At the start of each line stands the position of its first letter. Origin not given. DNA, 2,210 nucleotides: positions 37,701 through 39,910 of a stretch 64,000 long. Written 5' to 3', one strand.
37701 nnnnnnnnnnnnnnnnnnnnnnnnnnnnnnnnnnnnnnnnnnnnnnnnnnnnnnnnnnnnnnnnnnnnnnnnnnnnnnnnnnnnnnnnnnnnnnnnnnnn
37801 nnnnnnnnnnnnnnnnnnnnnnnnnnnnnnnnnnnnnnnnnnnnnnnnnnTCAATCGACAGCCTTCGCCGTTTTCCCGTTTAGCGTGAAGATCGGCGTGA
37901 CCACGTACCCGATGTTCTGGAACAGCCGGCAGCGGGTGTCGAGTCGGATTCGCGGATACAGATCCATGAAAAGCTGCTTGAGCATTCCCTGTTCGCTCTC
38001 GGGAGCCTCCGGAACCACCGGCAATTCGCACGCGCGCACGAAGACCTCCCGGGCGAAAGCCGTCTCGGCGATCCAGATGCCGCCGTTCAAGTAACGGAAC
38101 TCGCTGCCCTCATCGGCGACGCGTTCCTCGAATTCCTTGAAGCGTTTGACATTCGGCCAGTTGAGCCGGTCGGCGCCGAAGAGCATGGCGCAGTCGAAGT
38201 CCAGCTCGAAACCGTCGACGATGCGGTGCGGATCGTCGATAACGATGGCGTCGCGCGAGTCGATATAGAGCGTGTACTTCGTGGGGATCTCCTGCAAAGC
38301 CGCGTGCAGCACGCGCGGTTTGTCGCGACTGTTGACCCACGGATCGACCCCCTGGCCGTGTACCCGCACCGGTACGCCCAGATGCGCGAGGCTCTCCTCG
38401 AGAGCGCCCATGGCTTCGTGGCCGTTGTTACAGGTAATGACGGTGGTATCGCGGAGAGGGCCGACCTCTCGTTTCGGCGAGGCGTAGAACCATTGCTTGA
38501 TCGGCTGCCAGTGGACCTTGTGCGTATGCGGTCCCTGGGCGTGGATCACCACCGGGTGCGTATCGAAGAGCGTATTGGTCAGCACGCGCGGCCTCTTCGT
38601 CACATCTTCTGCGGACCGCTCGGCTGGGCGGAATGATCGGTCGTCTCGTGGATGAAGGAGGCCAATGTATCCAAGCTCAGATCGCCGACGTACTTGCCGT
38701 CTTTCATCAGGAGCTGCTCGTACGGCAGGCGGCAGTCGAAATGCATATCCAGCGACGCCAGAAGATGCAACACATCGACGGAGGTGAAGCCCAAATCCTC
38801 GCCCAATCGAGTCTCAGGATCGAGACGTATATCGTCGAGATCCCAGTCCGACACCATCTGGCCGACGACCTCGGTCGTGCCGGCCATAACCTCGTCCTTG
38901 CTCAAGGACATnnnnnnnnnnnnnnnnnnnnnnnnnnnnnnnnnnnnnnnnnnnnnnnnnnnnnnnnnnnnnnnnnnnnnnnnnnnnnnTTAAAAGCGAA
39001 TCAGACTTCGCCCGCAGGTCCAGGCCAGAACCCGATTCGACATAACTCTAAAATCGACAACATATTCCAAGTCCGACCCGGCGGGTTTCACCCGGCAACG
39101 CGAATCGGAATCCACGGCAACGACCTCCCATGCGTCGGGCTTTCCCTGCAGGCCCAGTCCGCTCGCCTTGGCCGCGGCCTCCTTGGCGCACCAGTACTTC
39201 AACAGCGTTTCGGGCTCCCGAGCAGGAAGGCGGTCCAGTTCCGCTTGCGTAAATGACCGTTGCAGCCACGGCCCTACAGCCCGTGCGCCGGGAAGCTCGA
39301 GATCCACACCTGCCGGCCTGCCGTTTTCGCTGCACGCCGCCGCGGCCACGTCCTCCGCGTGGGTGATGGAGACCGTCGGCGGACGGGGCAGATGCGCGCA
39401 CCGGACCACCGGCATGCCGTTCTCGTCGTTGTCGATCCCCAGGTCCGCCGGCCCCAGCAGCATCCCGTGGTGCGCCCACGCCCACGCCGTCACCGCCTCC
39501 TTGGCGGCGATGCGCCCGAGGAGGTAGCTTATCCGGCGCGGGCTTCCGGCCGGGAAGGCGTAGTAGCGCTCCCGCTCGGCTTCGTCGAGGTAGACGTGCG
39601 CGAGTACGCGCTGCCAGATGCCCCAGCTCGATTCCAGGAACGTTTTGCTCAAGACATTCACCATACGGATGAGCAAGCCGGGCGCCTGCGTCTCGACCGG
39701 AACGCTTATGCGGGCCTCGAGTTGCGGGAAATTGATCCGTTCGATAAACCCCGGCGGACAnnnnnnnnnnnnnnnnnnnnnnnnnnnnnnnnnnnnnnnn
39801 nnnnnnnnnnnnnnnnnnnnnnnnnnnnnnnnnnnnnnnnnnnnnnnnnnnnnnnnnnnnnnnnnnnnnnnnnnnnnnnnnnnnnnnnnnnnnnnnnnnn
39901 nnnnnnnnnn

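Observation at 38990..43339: PKS subunit with inactive KS (KS0), AT, DH and an integrated C-terminal Sfp-type PPTase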

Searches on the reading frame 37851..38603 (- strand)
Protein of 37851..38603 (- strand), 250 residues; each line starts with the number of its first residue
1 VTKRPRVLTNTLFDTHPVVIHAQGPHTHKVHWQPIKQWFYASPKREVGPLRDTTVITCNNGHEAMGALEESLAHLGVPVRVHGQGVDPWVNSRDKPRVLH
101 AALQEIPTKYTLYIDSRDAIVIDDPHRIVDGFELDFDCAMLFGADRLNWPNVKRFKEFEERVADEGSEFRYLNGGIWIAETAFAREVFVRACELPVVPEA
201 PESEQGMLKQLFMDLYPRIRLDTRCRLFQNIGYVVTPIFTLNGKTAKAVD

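Call 8: search_protein_families(library=pfam, proteins=[window:37851-38603:-], max_evalue=0.001)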
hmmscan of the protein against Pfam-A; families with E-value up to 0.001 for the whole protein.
window:37851-38603:- (250 aa): 1 family
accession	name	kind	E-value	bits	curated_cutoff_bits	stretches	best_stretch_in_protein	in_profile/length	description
PF25342.1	GT_PLOD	-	3.4e-11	43.2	27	1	63-233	16-191/246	PLOD GT domain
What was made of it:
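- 37851..38585 (-): Glycosyltransferase-like protein (244 aa, GT_PLOD family). Pfam PF25342, E 3e-11 (call 8).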

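Call 79: search_protein_families(library=ncbifam, proteins=[window:37851-38585:-], max_evalue=0.00001)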
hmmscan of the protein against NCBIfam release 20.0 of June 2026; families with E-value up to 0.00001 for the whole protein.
window:37851-38585:- (244 aa): 0 families

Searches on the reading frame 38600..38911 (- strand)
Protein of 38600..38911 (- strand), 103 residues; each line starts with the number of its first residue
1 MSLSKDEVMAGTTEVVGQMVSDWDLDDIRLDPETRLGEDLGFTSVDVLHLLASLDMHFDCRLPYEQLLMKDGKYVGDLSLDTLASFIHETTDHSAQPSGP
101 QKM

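Call 22: search_protein_families(library=pfam, proteins=[window:38600-38911:-], max_evalue=0.01)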
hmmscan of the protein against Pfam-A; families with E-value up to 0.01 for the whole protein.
window:38600-38911:- (103 aa): 1 family
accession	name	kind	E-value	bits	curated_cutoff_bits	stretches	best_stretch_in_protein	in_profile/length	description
PF00550.31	PP-binding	-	7.4e-05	23.4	20.8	1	24-68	12-55/67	Phosphopantetheine attachment site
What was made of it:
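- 38600..38911 (-): Small discrete ACP-like protein (103 aa) with a conserved Ser in the motif DLGF-T-S-VD. Weak Pfam PP-binding match (call 22).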

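Call 79: search_protein_families(library=ncbifam, proteins=[window:38600-38911:-], max_evalue=0.00001)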
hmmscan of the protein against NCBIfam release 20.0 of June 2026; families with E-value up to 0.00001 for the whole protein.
window:38600-38911:- (103 aa): 0 families

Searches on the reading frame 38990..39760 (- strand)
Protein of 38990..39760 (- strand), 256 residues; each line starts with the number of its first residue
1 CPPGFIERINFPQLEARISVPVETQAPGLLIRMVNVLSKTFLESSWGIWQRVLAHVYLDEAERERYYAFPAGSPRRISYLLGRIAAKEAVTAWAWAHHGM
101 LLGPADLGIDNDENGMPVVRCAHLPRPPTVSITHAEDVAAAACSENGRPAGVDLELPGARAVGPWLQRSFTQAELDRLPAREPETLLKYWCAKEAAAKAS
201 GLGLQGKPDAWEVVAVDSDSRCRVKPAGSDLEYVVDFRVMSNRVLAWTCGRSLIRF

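Call 14: search_solved_structures(query=window:38990-39760:-, max_evalue=1, show_alignments=3)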
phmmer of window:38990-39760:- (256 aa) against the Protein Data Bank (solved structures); distinct sequences matched with E-value up to 1: 11.
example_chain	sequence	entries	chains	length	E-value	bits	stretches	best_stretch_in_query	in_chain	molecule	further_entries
1f7l_A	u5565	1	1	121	2.6e-08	36.6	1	50-142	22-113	HOLO-(ACYL CARRIER PROTEIN) SYNTHASE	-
1f7t_A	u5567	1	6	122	2.6e-08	36.6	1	50-142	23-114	HOLO-(ACYL CARRIER PROTEIN) SYNTHASE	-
1f80_A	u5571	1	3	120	3.8e-08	36.1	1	50-142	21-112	HOLO-(ACYL CARRIER PROTEIN) SYNTHASE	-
1fte_A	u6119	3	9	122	0.0023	20.4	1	58-142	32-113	ACYL CARRIER PROTEIN SYNTHASE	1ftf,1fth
3hyk_A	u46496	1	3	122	0.0099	18.3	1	62-141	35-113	Holo-[acyl-carrier-protein] synthase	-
7r49_A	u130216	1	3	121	0.01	18.3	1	61-139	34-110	Holo-[acyl-carrier-protein] synthase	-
5cxd_A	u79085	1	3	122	0.11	14.8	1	57-139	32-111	Holo-[acyl-carrier-protein] synthase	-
4dxe_A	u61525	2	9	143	0.17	14.3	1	57-139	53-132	acyl-carrier-protein synthase | Holo-[acyl-carrier-protein] synthase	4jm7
6f0k_H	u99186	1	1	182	0.31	13.4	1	138-200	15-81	ActH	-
3qmn_A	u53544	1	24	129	0.62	12.4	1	159-205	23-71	Holo-[acyl-carrier-protein] synthase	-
7bc4_A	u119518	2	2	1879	0.81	12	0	144-220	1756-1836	Fatty acid synthase subunit alpha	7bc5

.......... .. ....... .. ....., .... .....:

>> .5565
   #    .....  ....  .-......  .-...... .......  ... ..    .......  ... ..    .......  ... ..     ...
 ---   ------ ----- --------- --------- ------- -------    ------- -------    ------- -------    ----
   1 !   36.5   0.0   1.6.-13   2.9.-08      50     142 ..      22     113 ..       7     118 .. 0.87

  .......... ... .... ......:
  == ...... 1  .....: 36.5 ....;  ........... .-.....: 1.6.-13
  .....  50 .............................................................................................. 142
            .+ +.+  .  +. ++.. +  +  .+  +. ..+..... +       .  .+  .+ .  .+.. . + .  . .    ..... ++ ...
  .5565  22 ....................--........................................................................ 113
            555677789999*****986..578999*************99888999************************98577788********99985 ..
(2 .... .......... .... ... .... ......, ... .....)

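Call 60: search_solved_structures(query=A3, max_evalue=1, show_alignments=3)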
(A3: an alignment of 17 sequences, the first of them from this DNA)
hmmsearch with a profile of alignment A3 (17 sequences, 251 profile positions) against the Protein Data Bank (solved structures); distinct sequences matched with E-value up to 1: 56.
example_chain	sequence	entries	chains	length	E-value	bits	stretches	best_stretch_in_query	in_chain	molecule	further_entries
3hyk_A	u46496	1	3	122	5.2e-18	68.4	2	46-136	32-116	Holo-[acyl-carrier-protein] synthase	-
1f80_A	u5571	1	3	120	1.4e-17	67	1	41-135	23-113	HOLO-(ACYL CARRIER PROTEIN) SYNTHASE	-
1f7t_A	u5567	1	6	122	3.4e-17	65.8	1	40-135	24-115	HOLO-(ACYL CARRIER PROTEIN) SYNTHASE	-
1f7l_A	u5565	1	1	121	3.4e-17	65.7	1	40-135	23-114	HOLO-(ACYL CARRIER PROTEIN) SYNTHASE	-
7r49_A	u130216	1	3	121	1e-14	57.7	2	46-134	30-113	Holo-[acyl-carrier-protein] synthase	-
2was_B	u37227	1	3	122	3.6e-11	46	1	141-245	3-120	3-OXOACYL-[ACYL-CARRIER-PROTEIN] SYNTHASE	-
2was_A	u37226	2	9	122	3.6e-11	46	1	141-245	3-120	3-OXOACYL-[ACYL-CARRIER-PROTEIN] SYNTHASE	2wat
1fte_A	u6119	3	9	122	7.1e-11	45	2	143-200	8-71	ACYL CARRIER PROTEIN SYNTHASE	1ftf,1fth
5cxd_A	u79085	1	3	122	1.4e-10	44.1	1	44-136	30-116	Holo-[acyl-carrier-protein] synthase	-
4dxe_A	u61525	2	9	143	2e-10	43.5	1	44-136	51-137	acyl-carrier-protein synthase | Holo-[acyl-carrier-protein] synthase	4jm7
4v58_A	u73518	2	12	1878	2.6e-10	43.2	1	131-243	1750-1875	FATTY ACID SYNTHASE ALPHA SUBUNITS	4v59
1qr0_A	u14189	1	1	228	5e-10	42.3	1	85-242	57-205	4'-PHOSPHOPANTETHEINYL TRANSFERASE SFP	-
4mrt_A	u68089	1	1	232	5.3e-10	42.2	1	85-242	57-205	4'-phosphopantetheinyl transferase sfp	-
7bc4_A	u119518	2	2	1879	6.9e-10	41.8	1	137-202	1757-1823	Fatty acid synthase subunit alpha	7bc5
7q5s_A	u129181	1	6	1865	8.1e-10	41.6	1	114-241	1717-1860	3-oxoacyl-[acyl-carrier-protein] reductase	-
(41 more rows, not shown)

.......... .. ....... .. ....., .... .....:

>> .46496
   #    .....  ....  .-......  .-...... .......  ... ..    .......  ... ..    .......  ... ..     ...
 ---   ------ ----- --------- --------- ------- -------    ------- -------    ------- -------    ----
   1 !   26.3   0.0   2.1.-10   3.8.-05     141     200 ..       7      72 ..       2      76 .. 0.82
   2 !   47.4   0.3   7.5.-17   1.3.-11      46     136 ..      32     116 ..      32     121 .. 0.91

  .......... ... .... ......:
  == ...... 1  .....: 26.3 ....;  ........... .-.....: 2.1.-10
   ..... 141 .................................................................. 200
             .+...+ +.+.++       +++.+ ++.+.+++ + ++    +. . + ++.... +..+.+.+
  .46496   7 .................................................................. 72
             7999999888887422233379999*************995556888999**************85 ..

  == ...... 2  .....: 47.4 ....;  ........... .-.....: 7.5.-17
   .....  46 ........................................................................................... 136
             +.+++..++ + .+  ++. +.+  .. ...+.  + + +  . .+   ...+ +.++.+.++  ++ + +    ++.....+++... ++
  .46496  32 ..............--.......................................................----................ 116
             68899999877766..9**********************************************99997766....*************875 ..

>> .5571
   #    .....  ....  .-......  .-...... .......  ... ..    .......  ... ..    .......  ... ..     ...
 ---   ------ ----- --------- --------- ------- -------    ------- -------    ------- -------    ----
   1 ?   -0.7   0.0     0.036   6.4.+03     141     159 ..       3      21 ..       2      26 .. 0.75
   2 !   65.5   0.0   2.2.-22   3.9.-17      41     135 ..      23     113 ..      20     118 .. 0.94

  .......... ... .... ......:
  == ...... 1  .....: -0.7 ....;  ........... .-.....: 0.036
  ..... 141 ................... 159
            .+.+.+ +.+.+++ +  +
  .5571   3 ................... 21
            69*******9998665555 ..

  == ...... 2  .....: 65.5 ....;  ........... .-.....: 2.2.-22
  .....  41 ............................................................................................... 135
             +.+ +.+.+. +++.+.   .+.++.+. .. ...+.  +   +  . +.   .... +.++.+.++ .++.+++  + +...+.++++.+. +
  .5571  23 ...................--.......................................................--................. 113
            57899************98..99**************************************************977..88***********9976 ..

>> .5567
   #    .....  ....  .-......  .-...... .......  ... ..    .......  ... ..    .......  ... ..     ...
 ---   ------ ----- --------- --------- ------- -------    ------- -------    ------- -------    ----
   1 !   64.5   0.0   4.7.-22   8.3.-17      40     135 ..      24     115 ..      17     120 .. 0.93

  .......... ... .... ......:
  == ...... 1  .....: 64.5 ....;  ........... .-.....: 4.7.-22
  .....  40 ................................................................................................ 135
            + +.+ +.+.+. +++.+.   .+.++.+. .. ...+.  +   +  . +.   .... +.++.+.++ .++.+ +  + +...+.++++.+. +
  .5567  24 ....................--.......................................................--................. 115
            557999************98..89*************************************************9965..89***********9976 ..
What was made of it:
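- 38993..39712 (-): Residues 1210-1449: Sfp/EntD-type (two-lobed) phosphopantetheinyl transferase. Motifs: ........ (K1280), GMP, VSITH, GVDLE (D1346, E1348) and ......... (K1386, E1387, K1391). The family profile hits AcpS with both halves, plus Sfp, EntD, PptT, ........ and the fungal FAS PPT (call 60).
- On Sfp-type (type II) PPTase: Both halves hit AcpS in the profile search (call 60).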
